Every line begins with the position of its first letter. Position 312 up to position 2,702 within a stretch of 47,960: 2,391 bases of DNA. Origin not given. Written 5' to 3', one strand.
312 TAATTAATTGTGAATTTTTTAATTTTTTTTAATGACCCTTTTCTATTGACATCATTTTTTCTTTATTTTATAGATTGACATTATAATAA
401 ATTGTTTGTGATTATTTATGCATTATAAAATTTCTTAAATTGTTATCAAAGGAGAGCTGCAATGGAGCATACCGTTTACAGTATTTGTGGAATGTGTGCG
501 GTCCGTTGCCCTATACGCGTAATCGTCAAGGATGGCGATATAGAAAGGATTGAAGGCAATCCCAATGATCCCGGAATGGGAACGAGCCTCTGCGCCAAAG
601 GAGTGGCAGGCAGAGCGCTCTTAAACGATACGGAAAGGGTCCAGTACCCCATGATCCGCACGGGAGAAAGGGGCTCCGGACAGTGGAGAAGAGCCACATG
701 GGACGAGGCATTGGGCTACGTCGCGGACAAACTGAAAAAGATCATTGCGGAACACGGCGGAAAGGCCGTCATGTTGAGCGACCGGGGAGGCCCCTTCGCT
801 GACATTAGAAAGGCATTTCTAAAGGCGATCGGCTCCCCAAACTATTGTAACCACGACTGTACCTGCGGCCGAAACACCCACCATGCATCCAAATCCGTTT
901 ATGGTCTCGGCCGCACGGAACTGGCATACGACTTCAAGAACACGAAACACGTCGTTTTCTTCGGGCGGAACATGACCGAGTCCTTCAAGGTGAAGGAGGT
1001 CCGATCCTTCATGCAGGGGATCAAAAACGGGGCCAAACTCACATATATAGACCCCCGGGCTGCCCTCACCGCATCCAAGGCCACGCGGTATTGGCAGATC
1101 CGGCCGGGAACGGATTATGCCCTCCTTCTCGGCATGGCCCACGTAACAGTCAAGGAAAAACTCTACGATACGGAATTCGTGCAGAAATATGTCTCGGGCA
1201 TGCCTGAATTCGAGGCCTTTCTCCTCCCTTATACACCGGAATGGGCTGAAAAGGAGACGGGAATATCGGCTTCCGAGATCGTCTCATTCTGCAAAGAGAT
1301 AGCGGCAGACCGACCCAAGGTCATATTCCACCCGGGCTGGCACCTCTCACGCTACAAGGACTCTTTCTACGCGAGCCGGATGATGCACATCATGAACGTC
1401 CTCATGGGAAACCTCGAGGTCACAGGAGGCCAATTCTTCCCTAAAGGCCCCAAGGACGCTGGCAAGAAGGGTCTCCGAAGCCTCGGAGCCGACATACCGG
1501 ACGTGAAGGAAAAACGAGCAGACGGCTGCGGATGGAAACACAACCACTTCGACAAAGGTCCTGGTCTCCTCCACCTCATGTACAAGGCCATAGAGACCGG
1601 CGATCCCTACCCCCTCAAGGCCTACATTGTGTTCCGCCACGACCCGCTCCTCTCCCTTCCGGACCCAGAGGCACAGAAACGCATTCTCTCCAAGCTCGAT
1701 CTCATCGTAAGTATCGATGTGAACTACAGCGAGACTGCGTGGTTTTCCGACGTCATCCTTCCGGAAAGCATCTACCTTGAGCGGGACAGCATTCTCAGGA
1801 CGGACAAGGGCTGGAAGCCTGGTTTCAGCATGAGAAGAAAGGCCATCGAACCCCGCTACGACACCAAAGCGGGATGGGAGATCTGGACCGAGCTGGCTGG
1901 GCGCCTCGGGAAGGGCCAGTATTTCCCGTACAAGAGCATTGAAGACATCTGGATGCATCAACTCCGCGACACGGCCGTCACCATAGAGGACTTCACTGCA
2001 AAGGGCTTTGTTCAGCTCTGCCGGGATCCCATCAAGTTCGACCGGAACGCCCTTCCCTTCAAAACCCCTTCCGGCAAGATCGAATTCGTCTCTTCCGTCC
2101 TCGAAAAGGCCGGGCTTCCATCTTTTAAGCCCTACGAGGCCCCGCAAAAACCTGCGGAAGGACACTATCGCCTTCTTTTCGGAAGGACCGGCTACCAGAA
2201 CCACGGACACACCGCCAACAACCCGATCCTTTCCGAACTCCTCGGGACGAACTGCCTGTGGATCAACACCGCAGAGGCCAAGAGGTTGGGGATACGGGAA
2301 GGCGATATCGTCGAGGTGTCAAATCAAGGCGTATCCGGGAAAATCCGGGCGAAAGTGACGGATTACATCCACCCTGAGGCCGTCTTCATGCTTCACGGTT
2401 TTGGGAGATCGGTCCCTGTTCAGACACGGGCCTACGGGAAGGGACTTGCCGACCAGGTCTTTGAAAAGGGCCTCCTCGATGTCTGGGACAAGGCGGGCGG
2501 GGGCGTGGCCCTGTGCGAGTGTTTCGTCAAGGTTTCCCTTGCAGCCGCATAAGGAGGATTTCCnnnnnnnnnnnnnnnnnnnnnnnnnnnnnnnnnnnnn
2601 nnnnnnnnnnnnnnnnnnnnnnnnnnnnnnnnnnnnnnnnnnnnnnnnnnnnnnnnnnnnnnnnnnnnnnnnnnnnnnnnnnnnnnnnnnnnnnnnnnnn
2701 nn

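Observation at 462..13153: Cytoplasmic molybdopterin oxidoreductase + 4-cluster ferredoxin in the position of the missing NuoEFG input module of an 11-subunit complex I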

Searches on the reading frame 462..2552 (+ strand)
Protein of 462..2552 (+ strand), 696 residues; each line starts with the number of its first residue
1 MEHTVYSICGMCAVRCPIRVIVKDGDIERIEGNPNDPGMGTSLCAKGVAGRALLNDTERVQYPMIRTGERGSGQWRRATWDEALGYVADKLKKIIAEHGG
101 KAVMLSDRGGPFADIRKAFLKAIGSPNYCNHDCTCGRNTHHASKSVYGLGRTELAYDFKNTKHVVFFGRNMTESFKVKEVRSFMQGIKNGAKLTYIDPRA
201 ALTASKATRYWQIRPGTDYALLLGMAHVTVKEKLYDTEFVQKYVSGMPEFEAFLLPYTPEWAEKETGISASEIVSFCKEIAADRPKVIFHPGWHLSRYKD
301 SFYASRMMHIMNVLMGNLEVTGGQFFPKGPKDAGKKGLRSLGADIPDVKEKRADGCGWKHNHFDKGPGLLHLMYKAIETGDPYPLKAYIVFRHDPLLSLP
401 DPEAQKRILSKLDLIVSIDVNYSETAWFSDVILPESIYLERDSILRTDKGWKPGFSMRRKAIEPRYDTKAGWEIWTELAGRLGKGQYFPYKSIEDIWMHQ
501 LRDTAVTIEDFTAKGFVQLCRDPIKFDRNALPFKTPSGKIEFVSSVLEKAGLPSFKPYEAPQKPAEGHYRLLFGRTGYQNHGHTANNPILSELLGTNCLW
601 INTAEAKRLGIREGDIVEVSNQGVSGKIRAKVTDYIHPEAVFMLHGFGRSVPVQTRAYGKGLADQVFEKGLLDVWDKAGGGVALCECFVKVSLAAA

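Call 3: search_protein_families(library=pfam, proteins=[window:462-2552:+])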
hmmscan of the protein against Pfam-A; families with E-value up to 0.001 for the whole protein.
window:462-2552:+ (696 aa): 3 families
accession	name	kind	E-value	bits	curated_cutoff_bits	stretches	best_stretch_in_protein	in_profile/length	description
PF00384.28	Molybdopterin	-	1.2e-48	166.4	24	1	59-480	1-352/353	Molybdopterin oxidoreductase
PF01568.27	Molydop_binding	-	3.2e-15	56.6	26.8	1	570-649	2-82/110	Molydopterin dinucleotide binding domain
PF04879.21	Molybdop_Fe4S4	-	3.7e-13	49.7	22.7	1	3-55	2-54/55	Molybdopterin oxidoreductase Fe4S4 domain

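Call 4: search_protein_families(library=ncbifam, proteins=[window:462-2552:+])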
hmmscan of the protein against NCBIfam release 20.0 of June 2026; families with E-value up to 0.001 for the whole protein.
window:462-2552:+ (696 aa): 26 families (the best 25 are shown)
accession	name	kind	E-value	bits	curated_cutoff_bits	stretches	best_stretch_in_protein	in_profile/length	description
NF012032.0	PRK15488.1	equivalog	8.4e-167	556.4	694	2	2-519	41-564/759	thiosulfate reductase PhsA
TIGR01591.1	Fdh-alpha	equivalog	4.7e-80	269.5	666.25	1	8-644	2-640/672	formate dehydrogenase subunit alpha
TIGR02166.1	dmsA_ynfE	subfamily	1.6e-71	241.5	777.7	2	2-324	42-397/794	DMSO/selenate family reductase complex A subunit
TIGR03479.1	DMSO_red_II_alp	subfamily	2e-55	188.3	984.75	2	9-241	63-304/913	molybdopterin-dependent oxidoreductase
NF041885.1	selenate_YnfE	exception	2.2e-53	181.2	1675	2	3-324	47-404/805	selenate/tellurate reductase subunit YnfE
NF011566.1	PRK14990.1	exception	1.4e-51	175.5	1600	2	2-324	56-417/814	dimethylsulfoxide reductase subunit A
NF041884.1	selenate_YnfF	exception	1.3e-50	172.2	1650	2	3-324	44-397/798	selenate/tellurate reductase subunit YnfF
NF047855.1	AssmNtatRedNasC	equivalog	4.1e-50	170.8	1100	1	2-644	18-673/708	assimilatory nitrate reductase catalytic subunit NasC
NF041783.2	mnquin_red_QrcB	equivalog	1.4e-49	168.9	440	3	3-323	51-364/695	menaquinone reductase molybdopterin-binding-like subunit QrcB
TIGR00509.1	bisC_fam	subfamily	7.3e-48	163.4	1017.55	2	17-325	6-344/772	molybdopterin guanine dinucleotide-containing S/N-oxide reductase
NF041714.1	arsenate_red_ArrA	equivalog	7.6e-44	150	1600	2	7-252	53-304/848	arsenate respiratory reductase molybdopterin-containing subunit ArrA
NF011682.0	PRK15102.1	equivalog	2.2e-38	131.9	909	2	19-325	57-397/829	trimethylamine-N-oxide reductase TorA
TIGR02164.1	torA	equivalog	8.6e-37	126.7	1465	2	52-325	82-393/824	trimethylamine-N-oxide reductase TorA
TIGR01553.1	formate-DH-alph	equivalog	1.5e-31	109.1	814.2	1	6-246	46-306/1009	formate dehydrogenase-N subunit alpha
NF041513.1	formate_DH_Act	exception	2.9e-27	94.9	1400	1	3-244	41-295/1067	formate dehydrogenase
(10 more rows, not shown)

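Call 9: find_homologous_proteins(query=window:462-2552:+)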
Query window:462-2552:+ (696 aa): 3317 proteins with E <= 0.001 among 8000 candidates; the best 120 are listed.
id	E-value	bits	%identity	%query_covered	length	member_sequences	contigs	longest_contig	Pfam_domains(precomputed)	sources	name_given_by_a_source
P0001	0.0e+0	1648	100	100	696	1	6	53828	PF00384.28,PF01568.28,PF04879.22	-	-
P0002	0.0e+0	1283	77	100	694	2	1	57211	PF00384.28,PF01568.28,PF04879.22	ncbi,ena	-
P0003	0.0e+0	1282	77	100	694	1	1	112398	PF00384.28,PF01568.28,PF04879.22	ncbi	-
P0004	0.0e+0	1280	76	100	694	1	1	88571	PF00384.28,PF01568.28,PF04879.22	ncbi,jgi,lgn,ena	-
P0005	0.0e+0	1274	77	100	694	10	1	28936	PF00384.28,PF01568.28,PF04879.22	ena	-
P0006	0.0e+0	1273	76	100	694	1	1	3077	PF00384.28,PF01568.28,PF04879.22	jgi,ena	-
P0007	0.0e+0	1269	76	100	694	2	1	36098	PF00384.28,PF01568.28,PF04879.22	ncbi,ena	-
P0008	0.0e+0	1263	75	100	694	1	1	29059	PF00384.28,PF01568.28,PF04879.22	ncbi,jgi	-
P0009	0.0e+0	1258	76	100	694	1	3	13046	PF00384.28,PF01568.28,PF04879.22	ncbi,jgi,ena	-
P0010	0.0e+0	1255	75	100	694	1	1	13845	PF00384.28,PF01568.28,PF04879.22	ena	-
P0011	0.0e+0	1253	74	100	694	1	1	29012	PF00384.28,PF01568.28,PF04879.22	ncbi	-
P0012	0.0e+0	1253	75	100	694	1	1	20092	PF00384.28,PF01568.28,PF04879.22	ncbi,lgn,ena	-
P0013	0.0e+0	1251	74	99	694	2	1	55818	PF00384.28,PF01568.28,PF04879.22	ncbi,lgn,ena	-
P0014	0.0e+0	1250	74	100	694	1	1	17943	PF00384.28,PF01568.28,PF04879.22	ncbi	-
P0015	0.0e+0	1246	72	100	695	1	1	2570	PF00384.28,PF01568.28,PF04879.22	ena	-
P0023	0.0e+0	1092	67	100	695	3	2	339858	PF00384.28,PF01568.28,PF04879.22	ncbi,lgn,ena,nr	ncbi:MAG: thiosulfate [Desulfobulbaceae bacterium]|nr:MAG: thiosulfate [Desulfobulbaceae bacterium]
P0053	0.0e+0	1059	64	100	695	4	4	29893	PF00384.28,PF01568.28,PF04879.22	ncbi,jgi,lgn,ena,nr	ncbi:MAG TPA: thiosulfate reductase [Desulfocapsa sulfexigens]|nr:thiosulfate reductase [Desulfocaps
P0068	0.0e+0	1046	63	100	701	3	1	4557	PF00384.28,PF01568.28,PF04879.22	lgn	-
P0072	0.0e+0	1044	63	100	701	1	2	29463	PF00384.28,PF01568.28,PF04879.22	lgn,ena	-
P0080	0.0e+0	1040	63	100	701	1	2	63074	PF00384.28,PF01568.28,PF04879.22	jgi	jgi:thiosulfate reductase/polysulfide reductase chain A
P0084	0.0e+0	1039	63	100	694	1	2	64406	PF00384.28,PF01568.28,PF04879.22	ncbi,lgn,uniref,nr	ncbi:molybdopterin-dependent oxidoreductase [Desulfobulbus sp.]|uniref:molybdopterin-dependent oxido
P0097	0.0e+0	1035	62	100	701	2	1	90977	PF00384.28,PF01568.28,PF04879.22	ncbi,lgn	-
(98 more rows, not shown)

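Call 14: find_encoding_contigs(protein=P0023, flank=10000, max_places=2)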
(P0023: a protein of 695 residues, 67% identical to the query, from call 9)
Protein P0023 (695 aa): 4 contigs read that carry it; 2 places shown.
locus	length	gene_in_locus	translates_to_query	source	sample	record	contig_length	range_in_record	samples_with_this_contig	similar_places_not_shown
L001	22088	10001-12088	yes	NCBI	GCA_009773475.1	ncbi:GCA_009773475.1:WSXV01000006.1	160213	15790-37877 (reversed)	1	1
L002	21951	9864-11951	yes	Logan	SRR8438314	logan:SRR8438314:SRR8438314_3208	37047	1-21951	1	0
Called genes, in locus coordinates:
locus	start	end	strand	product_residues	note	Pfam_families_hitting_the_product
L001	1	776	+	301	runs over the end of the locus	PF00348:polyprenyl_synt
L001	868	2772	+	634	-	PF13292:DXP_synthase_N, PF00456:Transketolase_N (weak), PF02775:TPP_enzyme_C (weak), PF02779:Transket_pyr, PF02780:Transketolase_C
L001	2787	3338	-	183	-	PF08238:Sel1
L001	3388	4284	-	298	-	PF01370:Epimerase, PF16363:GDP_Man_Dehyd (faint), PF08338:DUF1731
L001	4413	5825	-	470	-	PF00875:DNA_photolyase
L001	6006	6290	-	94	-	-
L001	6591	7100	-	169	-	-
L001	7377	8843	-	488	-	PF00171:Aldedh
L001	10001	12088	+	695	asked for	PF04879:Molybdop_Fe4S4, PF00384:Molybdopterin, PF01568:Molydop_binding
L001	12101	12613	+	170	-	PF12797:Fer4_2 (faint), PF12800:Fer4_4 (faint), PF13237:Fer4_10 (weak), PF13247:Fer4_11, PF12838:Fer4_7 (weak), PF13187:Fer4_9 (weak), PF25160:LdpA_Fe-S-bd (weak), PF00037:Fer4 (weak), +2 more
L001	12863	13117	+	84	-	PF13275:S4_2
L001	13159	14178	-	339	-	PF00072:Response_reg, PF00211:Guanylate_cyc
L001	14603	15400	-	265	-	PF01925:TauE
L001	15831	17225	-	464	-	PF00672:HAMP, PF00512:HisKA, PF02518:HATPase_c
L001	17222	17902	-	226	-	PF00072:Response_reg, PF00486:Trans_reg_C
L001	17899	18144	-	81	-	-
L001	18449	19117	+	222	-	PF01292:Ni_hydr_CYTB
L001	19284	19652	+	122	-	-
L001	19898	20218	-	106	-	PF01610:DDE_Tnp_ISL3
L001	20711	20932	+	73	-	-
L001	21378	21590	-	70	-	-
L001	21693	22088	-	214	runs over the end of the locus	PF05598:DUF772 (weak)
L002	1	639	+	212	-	?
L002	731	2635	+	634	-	PF13292:DXP_synthase_N, PF00456:Transketolase_N (weak), PF02775:TPP_enzyme_C (weak), PF02779:Transket_pyr, PF02780:Transketolase_C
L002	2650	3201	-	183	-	PF08238:Sel1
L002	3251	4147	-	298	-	PF01370:Epimerase, PF16363:GDP_Man_Dehyd (faint), PF08338:DUF1731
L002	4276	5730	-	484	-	PF00875:DNA_photolyase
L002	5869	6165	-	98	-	-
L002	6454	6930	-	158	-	-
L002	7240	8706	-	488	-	PF00171:Aldedh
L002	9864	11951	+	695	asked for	PF04879:Molybdop_Fe4S4, PF00384:Molybdopterin, PF01568:Molydop_binding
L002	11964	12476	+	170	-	PF12797:Fer4_2 (faint), PF12800:Fer4_4 (faint), PF13237:Fer4_10 (weak), PF13247:Fer4_11, PF12838:Fer4_7 (weak), PF13187:Fer4_9 (weak), PF25160:LdpA_Fe-S-bd (weak), PF00037:Fer4 (weak), +2 more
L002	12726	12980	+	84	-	PF13275:S4_2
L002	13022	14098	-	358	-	PF00072:Response_reg, PF00211:Guanylate_cyc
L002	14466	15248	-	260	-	PF01925:TauE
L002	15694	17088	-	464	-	PF00672:HAMP, PF00512:HisKA, PF02518:HATPase_c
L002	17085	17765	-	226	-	PF00072:Response_reg, PF00486:Trans_reg_C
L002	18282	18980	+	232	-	PF01292:Ni_hydr_CYTB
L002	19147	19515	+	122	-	-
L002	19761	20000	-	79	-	PF01610:DDE_Tnp_ISL3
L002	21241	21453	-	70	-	-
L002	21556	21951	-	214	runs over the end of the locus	PF05598:DUF772 (weak)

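Call 19: find_related_loci(query=window:462-2552:+, collection=genome_contigs, flank=10000)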
Query window:462-2552:+ (696 aa) in genome_contigs; peptide patterns used: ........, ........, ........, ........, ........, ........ (x = any residue, [..] = any of these).
58 stretches matched a pattern; 49 encode a relative of the query (tblastn E <= 1e-3); 49 distinct loci.
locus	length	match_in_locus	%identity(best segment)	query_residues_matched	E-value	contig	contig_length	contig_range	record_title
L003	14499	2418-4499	77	1-694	0e+0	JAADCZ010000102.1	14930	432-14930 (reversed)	MAG: Thermodesulfobacteriota bacterium isolate L_MaxBin.058 contig-127_4181, whole genome shotgun sequence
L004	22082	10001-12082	76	1-694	0e+0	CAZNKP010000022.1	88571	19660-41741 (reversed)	MAG TPA_asm: uncultured Desulfobacterales bacterium isolate binchicken_co219_284 genome assembly, contig: k141_235281, w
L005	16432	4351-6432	77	1-694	0e+0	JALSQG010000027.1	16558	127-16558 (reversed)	MAG: Deltaproteobacteria bacterium isolate 356-284_metabat2_scaf2bin.123 356-284_scaffold_1638_c1, whole genome shotgun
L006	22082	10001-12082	75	1-694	0e+0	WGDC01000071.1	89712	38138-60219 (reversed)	MAG: Deltaproteobacteria bacterium isolate S145_26 k151_31870, whole genome shotgun sequence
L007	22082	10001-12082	76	1-694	0e+0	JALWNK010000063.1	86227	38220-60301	MAG: Deltaproteobacteria bacterium isolate M17_metabat2_scaf2bin.252 M17_NODE_70_length_86227_cov_9.213229, whole genome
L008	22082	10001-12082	75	1-694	0e+0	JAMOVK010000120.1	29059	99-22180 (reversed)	MAG: Deltaproteobacteria bacterium isolate PIR-30_metabat2_scaf2bin.024 PIR-30_scaffold_506_c1, whole genome shotgun seq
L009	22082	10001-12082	74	1-694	0e+0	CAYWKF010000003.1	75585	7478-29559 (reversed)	MAG TPA_asm: uncultured Desulfobacterales bacterium isolate binchicken_co219_194 genome assembly, contig: k141_1457814,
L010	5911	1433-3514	74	1-694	0e+0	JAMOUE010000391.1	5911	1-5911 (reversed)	MAG: Deltaproteobacteria bacterium isolate PIR-30_maxbin2_scaf2bin.128 PIR-30_scaffold_6146_c1, whole genome shotgun seq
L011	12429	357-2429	74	1-691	0e+0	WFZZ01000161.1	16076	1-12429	MAG: Deltaproteobacteria bacterium isolate S143_37 k151_357499, whole genome shotgun sequence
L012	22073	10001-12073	74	1-691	0e+0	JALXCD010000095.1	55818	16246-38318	MAG: Deltaproteobacteria bacterium isolate T2_metabat2_scaf2bin.141 T2_NODE_310_length_55818_cov_2.528649, whole genome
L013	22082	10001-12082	74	1-694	0e+0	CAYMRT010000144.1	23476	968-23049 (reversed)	MAG TPA_asm: uncultured Desulfobacterales bacterium isolate binchicken_co219_51 genome assembly, contig: k141_1472021, w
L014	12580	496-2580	74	1-694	0e+0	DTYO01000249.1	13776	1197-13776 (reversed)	MAG TPA_asm: Thermodesulfobacteriaceae bacterium isolate UWMA-0223 k99_3032190, whole genome shotgun sequence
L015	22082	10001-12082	76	1-694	0e+0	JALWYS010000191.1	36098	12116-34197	MAG: Deltaproteobacteria bacterium isolate T2_metabat1_scaf2bin.029 T2_NODE_771_length_36098_cov_3.721109, whole genome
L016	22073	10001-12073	66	1-691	0e+0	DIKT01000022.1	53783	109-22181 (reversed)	MAG TPA_asm: Desulfobulbaceae bacterium UBA5611 UBA5611_contig_18717, whole genome shotgun sequence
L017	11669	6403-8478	66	1-692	0e+0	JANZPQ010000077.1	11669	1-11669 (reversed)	MAG: Desulfobulbaceae bacterium isolate KFIS7 k141_377013, whole genome shotgun sequence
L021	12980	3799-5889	60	1-694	0e+0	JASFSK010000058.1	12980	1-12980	MAG: Desulfobacterales bacterium isolate D1103S02metaG_Bin_146 D1103S02metaG_FD_scaffold_602_c1, whole genome shotgun se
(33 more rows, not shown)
